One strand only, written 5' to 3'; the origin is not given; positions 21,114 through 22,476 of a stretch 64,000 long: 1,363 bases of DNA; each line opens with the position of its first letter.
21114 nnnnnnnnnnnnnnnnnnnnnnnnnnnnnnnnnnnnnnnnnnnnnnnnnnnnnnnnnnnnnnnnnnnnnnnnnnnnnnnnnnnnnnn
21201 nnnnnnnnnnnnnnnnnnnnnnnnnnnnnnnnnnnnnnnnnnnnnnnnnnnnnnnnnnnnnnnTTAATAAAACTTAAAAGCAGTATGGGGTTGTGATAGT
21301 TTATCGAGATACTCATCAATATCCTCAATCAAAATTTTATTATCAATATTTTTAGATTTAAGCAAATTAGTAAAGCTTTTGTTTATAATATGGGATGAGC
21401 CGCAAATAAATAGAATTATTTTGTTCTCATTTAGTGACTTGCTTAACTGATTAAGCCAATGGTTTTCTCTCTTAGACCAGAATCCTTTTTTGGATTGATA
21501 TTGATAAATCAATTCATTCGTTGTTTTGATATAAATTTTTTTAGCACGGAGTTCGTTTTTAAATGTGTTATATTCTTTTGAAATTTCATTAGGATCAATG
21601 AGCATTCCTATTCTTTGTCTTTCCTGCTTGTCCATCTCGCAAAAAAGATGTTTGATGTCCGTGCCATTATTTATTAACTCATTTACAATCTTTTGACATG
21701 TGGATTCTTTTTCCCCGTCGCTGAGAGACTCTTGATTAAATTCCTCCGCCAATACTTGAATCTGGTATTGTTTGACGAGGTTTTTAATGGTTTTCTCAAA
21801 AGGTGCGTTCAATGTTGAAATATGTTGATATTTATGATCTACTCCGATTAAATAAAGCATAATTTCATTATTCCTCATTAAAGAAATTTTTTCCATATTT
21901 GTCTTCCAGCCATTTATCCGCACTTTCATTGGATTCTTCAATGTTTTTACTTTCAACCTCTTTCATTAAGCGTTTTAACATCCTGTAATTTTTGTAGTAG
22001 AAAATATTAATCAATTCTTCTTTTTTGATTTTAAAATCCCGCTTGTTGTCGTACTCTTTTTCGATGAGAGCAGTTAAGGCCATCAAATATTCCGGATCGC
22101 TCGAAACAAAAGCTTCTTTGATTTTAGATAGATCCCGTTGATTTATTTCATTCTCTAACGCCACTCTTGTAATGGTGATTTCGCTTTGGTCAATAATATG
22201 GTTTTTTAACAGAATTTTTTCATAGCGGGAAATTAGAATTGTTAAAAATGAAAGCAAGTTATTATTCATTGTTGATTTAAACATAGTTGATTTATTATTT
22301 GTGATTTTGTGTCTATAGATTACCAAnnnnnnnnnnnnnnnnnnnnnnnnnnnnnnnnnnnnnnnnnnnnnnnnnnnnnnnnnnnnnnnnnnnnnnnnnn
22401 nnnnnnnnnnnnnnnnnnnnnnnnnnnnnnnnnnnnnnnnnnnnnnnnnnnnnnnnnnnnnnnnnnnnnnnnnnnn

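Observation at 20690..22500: AT-rich three-gene cassette bracketed by ~100-bp direct repeats that each contain a terminator hairpin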

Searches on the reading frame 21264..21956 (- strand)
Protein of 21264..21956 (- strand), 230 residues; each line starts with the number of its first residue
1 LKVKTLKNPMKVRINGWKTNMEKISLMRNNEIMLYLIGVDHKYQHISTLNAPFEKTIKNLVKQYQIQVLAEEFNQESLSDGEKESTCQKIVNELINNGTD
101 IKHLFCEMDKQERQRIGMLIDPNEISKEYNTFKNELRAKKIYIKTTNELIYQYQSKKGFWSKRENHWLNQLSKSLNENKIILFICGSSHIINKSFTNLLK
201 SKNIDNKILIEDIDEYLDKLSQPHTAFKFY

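Call 13: search_protein_families(library=pfam, proteins=[window:21264-21956:-], max_evalue=1)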
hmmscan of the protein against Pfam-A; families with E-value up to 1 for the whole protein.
window:21264-21956:- (230 aa): 7 families
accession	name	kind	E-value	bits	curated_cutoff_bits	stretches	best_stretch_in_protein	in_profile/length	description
PF11594.13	Med28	-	0.0015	19.4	29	1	46-155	3-100/102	Mediator complex subunit 28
PF18723.6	HMUDK_hel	-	0.0037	17.1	25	1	48-115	211-275/281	5-hmdU DNA kinase, helical domain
PF04751.20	DarP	-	0.027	14.8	26.3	1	63-130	71-139/153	Dual-action ribosomal maturation protein DarP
PF02244.21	Propep_M14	-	0.051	14.1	22.1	1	193-219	46-72/73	Carboxypeptidase activation peptide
PF12474.13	PKK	-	0.082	13.5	25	1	123-174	58-109/139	Polo kinase kinase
PF01963.22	TraB_PrgY_gumN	-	0.16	12.2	26.8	1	156-204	210-259/263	TraB/PrgY/gumN family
PF11337.13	DUF3139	-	0.22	12.5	27.3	1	179-220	5-46/83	Protein of unknown function (DUF3139)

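Call 14: search_protein_families(library=padloc, proteins=[window:21264-21956:-], max_evalue=1)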
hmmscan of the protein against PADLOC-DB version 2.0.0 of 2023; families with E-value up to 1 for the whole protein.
window:21264-21956:- (230 aa): 0 families

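Call 16: search_protein_families(library=ncbifam, proteins=[window:21264-21860:-], max_evalue=1)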
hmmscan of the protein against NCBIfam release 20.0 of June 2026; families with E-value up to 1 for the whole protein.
window:21264-21860:- (198 aa): 1 family
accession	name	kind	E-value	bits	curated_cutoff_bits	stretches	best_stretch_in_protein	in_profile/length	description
NF051458.1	H-NS_rel_TsrA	equivalog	0.075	13.7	85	0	105-148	42-82/93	H-NS-like global regulator TsrA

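Call 17: search_protein_families(library=phrogs, proteins=[window:21264-21860:-], max_evalue=1)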
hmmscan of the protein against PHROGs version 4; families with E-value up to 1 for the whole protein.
window:21264-21860:- (198 aa): 1 family
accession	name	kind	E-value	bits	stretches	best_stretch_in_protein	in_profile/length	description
phrog_28750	-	unknown function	0.033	15.4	1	54-80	31-57/82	-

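Call 26: find_homologous_proteins(query=window:21264-21956:-)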
Query window:21264-21956:- (230 aa): 3 proteins with E <= 0.001 among 320 candidates.
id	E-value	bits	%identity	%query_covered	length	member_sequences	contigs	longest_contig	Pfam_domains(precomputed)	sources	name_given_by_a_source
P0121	6.6e-132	456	100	91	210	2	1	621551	-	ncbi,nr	ncbi:MAG TPA: hypothetical protein VMX18_04780 [Candidatus Bipolaricaulota bacterium]|nr:hypothetica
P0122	2.1e-13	68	38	77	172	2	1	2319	-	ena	-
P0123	3.7e-5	41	29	74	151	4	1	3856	-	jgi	-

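Call 30: find_encoding_contigs(protein=P0122, flank=5000)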
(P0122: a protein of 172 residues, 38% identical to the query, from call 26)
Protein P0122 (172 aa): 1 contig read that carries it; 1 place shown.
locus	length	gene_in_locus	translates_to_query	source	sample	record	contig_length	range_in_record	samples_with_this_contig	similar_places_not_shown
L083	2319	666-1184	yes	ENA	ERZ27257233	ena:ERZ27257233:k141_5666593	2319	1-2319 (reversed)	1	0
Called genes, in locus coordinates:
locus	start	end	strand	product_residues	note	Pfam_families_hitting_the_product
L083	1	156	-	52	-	?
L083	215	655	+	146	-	-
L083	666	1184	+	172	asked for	-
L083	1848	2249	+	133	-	-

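Call 31: find_encoding_contigs(protein=P0123, flank=5000)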
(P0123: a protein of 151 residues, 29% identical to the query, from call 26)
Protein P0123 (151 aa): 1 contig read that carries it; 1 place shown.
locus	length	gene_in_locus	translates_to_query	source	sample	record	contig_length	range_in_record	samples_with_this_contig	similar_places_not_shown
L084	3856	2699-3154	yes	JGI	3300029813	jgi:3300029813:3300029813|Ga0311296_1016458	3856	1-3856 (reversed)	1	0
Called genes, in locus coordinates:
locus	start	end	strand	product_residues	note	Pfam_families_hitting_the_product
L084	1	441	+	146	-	?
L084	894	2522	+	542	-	PF13589:HATPase_c_3 (weak)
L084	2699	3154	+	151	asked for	-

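Call 36: search_protein_representatives(protein=window:21264-21896:-)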
Query: 210 residues. Proteins with E-value up to 0.001 (for the whole library): 368; up to 1e-10: 30; up to 1e-30: 1. The best 150 are listed.
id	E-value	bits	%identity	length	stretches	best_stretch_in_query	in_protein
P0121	1.2e-132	455.8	100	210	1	1-210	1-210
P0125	2.7e-18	82.7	44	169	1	13-190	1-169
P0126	3.1e-16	75.9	39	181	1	13-197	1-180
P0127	1.3e-15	73.9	34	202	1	13-189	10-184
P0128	4.5e-15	72.2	38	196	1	12-189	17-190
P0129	5.3e-15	71.9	36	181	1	13-192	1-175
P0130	6.5e-15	71.6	36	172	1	13-185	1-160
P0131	4.6e-14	68.9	38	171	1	13-196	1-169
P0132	1.0e-13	67.7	38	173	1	13-187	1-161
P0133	6.5e-13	65.1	33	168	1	13-188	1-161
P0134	1.0e-12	64.5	40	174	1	13-190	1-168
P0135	1.3e-12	64.1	37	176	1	13-190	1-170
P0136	3.3e-12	62.8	40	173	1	13-189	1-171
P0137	3.8e-12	62.6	36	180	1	13-189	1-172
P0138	4.3e-12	62.4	35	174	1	13-190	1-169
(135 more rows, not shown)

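Call 39: search_solved_structures(query=A3, max_evalue=10)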
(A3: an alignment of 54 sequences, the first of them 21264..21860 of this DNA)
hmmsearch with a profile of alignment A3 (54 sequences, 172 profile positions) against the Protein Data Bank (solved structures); distinct sequences matched with E-value up to 10: 5.
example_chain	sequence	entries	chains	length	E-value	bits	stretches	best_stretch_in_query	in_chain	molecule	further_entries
2ode_B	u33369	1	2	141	0.34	13.6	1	49-120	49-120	Regulator of G-protein signaling 8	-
5do9_B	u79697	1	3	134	0.43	13.2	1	49-115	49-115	Regulator of G-protein signaling 8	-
2ihd_A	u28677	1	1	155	0.57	12.8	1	49-114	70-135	Regulator of G-protein signaling 8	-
2dld_A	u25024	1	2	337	0.74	12.5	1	97-161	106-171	D-LACTATE DEHYDROGENASE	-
3n2a_A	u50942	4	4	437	0.89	12.2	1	117-148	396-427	Bifunctional folylpolyglutamate synthase/dihydrofolate synthase | Dihydrofolate:folylpolyglutamate synthetase | Dihydrofolate synthase / folylpolyglutamate synt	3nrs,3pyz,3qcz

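Call 40: search_protein_families(library=pfam, alignment_id=A3, max_evalue=0.1)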
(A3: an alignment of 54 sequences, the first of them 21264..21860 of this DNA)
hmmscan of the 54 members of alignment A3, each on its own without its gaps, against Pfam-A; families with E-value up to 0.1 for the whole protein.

A. member 1, window:21264-21860:- (198 aa): 5 families
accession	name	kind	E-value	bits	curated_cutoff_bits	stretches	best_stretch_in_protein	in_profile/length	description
PF11594.13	Med28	-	0.001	19.9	29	1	14-123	3-100/102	Mediator complex subunit 28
PF18723.6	HMUDK_hel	-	0.0025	17.7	25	1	16-83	211-275/281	5-hmdU DNA kinase, helical domain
PF04751.20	DarP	-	0.018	15.4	26.3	1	31-98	71-139/153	Dual-action ribosomal maturation protein DarP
PF11337.13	DUF3139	-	0.019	16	27.3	0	147-188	5-46/83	Protein of unknown function (DUF3139)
PF12474.13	PKK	-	0.063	13.8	25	1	91-142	58-109/139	Polo kinase kinase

B. families by the number of members that match (of 54 scanned): 38 families (the first 25 are shown)
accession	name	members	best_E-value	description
PF18950.5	DUF5694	8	0.0016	Family of unknown function (DUF5694)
PF01963.22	TraB_PrgY_gumN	5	0.0017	TraB/PrgY/gumN family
PF02244.21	Propep_M14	3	0.059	Carboxypeptidase activation peptide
PF17024.10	DMAP1_like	1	0.00015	Putative DMAP1-like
PF01365.27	RYDR_ITPR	1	0.00042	RIH domain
PF11594.13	Med28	1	0.001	Mediator complex subunit 28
PF03196.18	DUF261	1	0.0022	Protein of unknown function, DUF261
PF18723.6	HMUDK_hel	1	0.0025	5-hmdU DNA kinase, helical domain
PF01612.26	DNA_pol_A_exo1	1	0.0065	3'-5' exonuclease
PF11407.14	RestrictionMunI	1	0.0072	Type II restriction enzyme MunI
PF02938.19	GAD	1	0.01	GAD domain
PF18567.6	TIR_3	1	0.014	Toll/interleukin-1 receptor domain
PF04751.20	DarP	1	0.018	Dual-action ribosomal maturation protein DarP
PF11337.13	DUF3139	1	0.019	Protein of unknown function (DUF3139)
PF21852.1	DUF6911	1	0.02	Family of unknown function (DUF6911)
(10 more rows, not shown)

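Call 42: predict_structure(alignment_id=A3)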
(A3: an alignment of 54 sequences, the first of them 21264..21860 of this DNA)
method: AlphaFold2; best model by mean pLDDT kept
length: 198 residues; sequences in the alignment: 54
mean_pLDDT: 92.9   pTM: 0.86
mean pLDDT of the five models: 92.9, 91.9, 91.2, 91.0, 90.7
residues with pLDDT >= 90: 156; 70-90: 35; 50-70: 6; < 50: 1
segments of 3 or more residues with pLDDT < 50: none
pLDDT, mean of each block of 10 residues (from residue 1): 97 93 98 98 95 98 98 97 87 86 91 83 90 98 98 96 97 98 95 58
secondary structure, 60 per line:
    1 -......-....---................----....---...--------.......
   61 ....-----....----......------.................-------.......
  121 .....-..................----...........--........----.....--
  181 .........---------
elements in order: E2-7 H9-12 H16-31 E36-39 H54-64 E70-73 H78-83 H90-106 H114-125 H127-144 E149-154 H155-159 H162-169 E174-178 H181-189

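Call 46: fold_search(model_id=the predicted structure, library=pdb)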
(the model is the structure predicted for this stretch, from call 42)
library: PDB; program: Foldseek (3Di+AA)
matches with E <= 10: 677; with E <= 0.001: 0
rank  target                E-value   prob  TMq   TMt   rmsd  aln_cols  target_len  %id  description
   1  2g5g                  1.9e-02  0.93  0.44  0.36   9.0       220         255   14  Cofacial heme binding to ChaN of Campylobacter jejuni (released 2006-10-03)
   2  8zn6_K                6.0e-02  0.35  0.27  0.14  15.3       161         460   10  Crystal Structure of Designed Clock Protein KaiC (released 2025-04-16)
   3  7lts_A                8.3e-02  0.54  0.31  0.25   8.5       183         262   11  Structure of the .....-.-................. (SonM mutant R67A) and RiPP precursor (SonA) heteromeric complex (with SAH) (released 2021-09-29)
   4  5t09                  8.9e-02  0.69  0.39  0.36   6.2       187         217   16  The structure of the type III effector HopBA1 (released 2017-02-01)
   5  8zn5_F                8.9e-02  0.30  0.26  0.14  15.2       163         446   10  Crystal Structure of Designed Clock Protein KaiC (released 2025-04-16)
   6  7ltr_A                1.0e-01  0.51  0.31  0.25   8.4       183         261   11  Structure of the heteromeric complex between the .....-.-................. (SonM) and a truncated construct of the RiP (released 2021-09-29)
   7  8zn6_L                1.1e-01  0.21  0.24  0.12  16.1       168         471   11  Crystal Structure of Designed Clock Protein KaiC (released 2025-04-16)
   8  9nv5_B                1.2e-01  0.38  0.35  0.31  14.1       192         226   11  Crystal structure of phosphoglycerate mutase from Trichomonas vaginalis (released 2025-04-02)
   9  9nv5_A                1.3e-01  0.38  0.35  0.31  14.2       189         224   10  Crystal structure of phosphoglycerate mutase from Trichomonas vaginalis (released 2025-04-02)
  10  7s65_C                1.3e-01  0.23  0.27  0.15  15.9       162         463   14  Compressed conformation of nighttime state KaiC (released 2021-09-22)
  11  7ltf_A                1.5e-01  0.44  0.31  0.25   8.4       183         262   12  Structure of the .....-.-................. (SonM mutant Y58F) and RiPP precursor (SonA) heteromeric complex (no cofact (released 2021-09-29)
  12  2j7p_A                1.5e-01  0.25  0.27  0.20  10.6       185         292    9  GMPPNP-stabilized NG domain complex of the SRP GTPases Ffh and FtsY (released 2006-12-11)
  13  3kwp                  1.7e-01  0.47  0.31  0.28   9.2       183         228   14  Crystal structure of putative methyltransferase from Lactobacillus brevis (released 2009-12-15)
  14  7lth_A                1.7e-01  0.41  0.32  0.25   8.0       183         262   11  Structure of the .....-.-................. (SonM mutant Y93F) and RiPP precursor (SonA) heteromeric complex (no cofact (released 2021-09-29)
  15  9cgw_A                1.7e-01  0.38  0.30  0.24   9.6       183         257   11  Structure of the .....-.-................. (SonM) and RiPP precursor (SonA-I65W) heteromeric complex (no cofactor) (released 2025-01-29)
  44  2rad_B                4.2e-01  0.51  0.42  0.23  13.9       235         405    8  Crystal structure of the succinoglycan biosynthesis protein. Northeast structural Genomics Consortium target BcR135 (released 2007-10-02)
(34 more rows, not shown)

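Call 79: find_encoding_contigs(protein=P0125, flank=4000, max_places=2)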
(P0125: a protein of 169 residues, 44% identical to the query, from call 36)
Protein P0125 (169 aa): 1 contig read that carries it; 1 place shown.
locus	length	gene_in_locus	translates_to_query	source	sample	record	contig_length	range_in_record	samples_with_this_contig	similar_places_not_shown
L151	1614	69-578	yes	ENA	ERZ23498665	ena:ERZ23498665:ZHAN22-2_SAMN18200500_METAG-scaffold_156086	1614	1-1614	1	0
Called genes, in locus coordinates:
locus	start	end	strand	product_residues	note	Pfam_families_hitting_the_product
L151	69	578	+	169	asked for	-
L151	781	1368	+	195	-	-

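Call 80: find_encoding_contigs(protein=P0126, flank=4000, max_places=2)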
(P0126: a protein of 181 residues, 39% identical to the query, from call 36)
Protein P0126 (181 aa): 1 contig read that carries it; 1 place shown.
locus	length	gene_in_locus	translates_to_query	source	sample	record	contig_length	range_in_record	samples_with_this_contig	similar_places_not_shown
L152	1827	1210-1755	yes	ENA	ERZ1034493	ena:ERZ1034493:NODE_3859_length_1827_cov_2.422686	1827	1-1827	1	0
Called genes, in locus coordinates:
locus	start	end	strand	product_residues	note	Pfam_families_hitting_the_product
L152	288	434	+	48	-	-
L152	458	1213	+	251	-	-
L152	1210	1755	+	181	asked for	-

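Call 82: search_dna_similar(query=window:21264-21860:-, collection=phages, mode=protein, max_evalue=0.001, max_rows=10)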
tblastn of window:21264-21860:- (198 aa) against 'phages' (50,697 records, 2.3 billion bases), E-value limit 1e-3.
No match.

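Call 83: search_dna_similar(query=window:21264-21860:-, collection=plasmids, mode=protein, max_evalue=0.001, max_rows=10)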
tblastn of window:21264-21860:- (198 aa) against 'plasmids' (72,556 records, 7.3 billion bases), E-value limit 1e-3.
No match.

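Call 84: search_protein_families(library=pfam, proteins=[L152:458-1213:+, L151:781-1368:+, L083:215-655:+, L084:894-2522:+], max_evalue=0.01)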
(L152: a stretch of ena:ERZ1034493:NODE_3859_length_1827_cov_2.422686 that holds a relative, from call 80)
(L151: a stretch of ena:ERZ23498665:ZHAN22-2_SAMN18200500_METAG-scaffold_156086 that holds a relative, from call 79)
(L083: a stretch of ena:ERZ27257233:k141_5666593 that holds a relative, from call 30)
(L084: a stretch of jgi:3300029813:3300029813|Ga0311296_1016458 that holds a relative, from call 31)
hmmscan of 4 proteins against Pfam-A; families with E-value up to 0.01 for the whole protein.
L152:458-1213:+ (251 aa): 4 families
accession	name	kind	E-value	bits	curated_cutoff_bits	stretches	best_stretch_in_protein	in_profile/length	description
PF13828.11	DUF4190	-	1.5e-05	25.1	35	1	39-98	1-58/62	Domain of unknown function (DUF4190)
PF13273.12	DUF4064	-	0.00029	21.5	32.1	0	77-126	1-50/102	Protein of unknown function (DUF4064)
PF13425.11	O-antigen_lig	-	0.00089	18.6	31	1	53-177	219-300/462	O-antigen ligase like membrane protein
PF13248.11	Zn_ribbon_3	-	0.0022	17.8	27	1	1-21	2-22/26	zinc-ribbon domain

L151:781-1368:+ (195 aa): 0 families

L083:215-655:+ (146 aa): 1 family
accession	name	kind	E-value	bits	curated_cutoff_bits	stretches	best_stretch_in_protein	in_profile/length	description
PF12172.15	zf-ChsH2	-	0.0091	16.2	23.2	0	15-29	20-34/37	ChsH2, rubredoxin-like zinc ribbon domain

L084:894-2522:+ (542 aa): 3 families
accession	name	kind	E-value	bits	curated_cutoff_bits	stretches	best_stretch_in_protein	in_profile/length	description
PF13589.12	HATPase_c_3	-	7.2e-08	33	25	1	27-135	5-106/137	Histidine kinase-, DNA gyrase B-, and HSP90-like ATPase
PF02518.31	HATPase_c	-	9.2e-05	23.3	26.4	1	23-108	4-75/111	Histidine kinase-, DNA gyrase B-, and HSP90-like ATPase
PF25794.1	SACS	-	0.00026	21.3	32.8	1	17-107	10-105/247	Sacsin domain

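Call 110: find_related_loci(query=window:21264-21860:-, collection=viral_contigs, flank=4000)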
Query window:21264-21860:- (198 aa) in viral_contigs; peptide patterns used: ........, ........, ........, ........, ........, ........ (x = any residue, [..] = any of these).
22 stretches matched a pattern, but none encodes a relative of the query by tblastn (E <= 1e-3).

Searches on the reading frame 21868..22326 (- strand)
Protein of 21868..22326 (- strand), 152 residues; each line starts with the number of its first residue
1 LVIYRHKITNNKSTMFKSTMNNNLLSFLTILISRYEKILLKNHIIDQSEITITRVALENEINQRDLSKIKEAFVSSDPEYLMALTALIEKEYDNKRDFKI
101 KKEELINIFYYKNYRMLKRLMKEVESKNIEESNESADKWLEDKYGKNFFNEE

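Call 13: search_protein_families(library=pfam, proteins=[window:21868-22326:-], max_evalue=1)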
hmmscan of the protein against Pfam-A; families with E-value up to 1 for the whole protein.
window:21868-22326:- (152 aa): 0 families

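Call 14: search_protein_families(library=padloc, proteins=[window:21868-22326:-], max_evalue=1)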
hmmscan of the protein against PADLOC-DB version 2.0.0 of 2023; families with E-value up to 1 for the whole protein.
window:21868-22326:- (152 aa): 0 families

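Call 16: search_protein_families(library=ncbifam, proteins=[window:21868-22284:-], max_evalue=1)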
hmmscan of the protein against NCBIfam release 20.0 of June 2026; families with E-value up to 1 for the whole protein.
window:21868-22284:- (138 aa): 0 families

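Call 17: search_protein_families(library=phrogs, proteins=[window:21868-22284:-], max_evalue=1)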
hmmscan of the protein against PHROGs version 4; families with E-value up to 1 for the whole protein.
window:21868-22284:- (138 aa): 1 family
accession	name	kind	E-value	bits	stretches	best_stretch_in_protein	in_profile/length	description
phrog_18347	-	unknown function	0.084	13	1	32-129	207-299/397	-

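Call 27: find_homologous_proteins(query=window:21868-22326:-)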
Query window:21868-22326:- (152 aa): 1 proteins with E <= 0.001 among 36 candidates.
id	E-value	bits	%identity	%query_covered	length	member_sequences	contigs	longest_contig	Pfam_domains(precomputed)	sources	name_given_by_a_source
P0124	9.3e-79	280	100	91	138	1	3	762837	-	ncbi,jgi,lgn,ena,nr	ncbi:MAG TPA: hypothetical protein VMX18_04785 [Candidatus Bipolaricaulota bacterium]|nr:hypothetica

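Call 109: search_dna_similar(query=window:21868-22284:-, collection=phages, mode=protein, max_evalue=0.01, max_rows=5)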
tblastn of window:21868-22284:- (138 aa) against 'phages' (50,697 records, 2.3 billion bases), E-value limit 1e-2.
No match.

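Call 111: find_related_loci(query=window:21868-22284:-, collection=viral_contigs, flank=4000)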
Query window:21868-22284:- (138 aa) in viral_contigs; peptide patterns used: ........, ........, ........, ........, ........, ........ (x = any residue, [..] = any of these).
20 stretches matched a pattern, but none encodes a relative of the query by tblastn (E <= 1e-3).
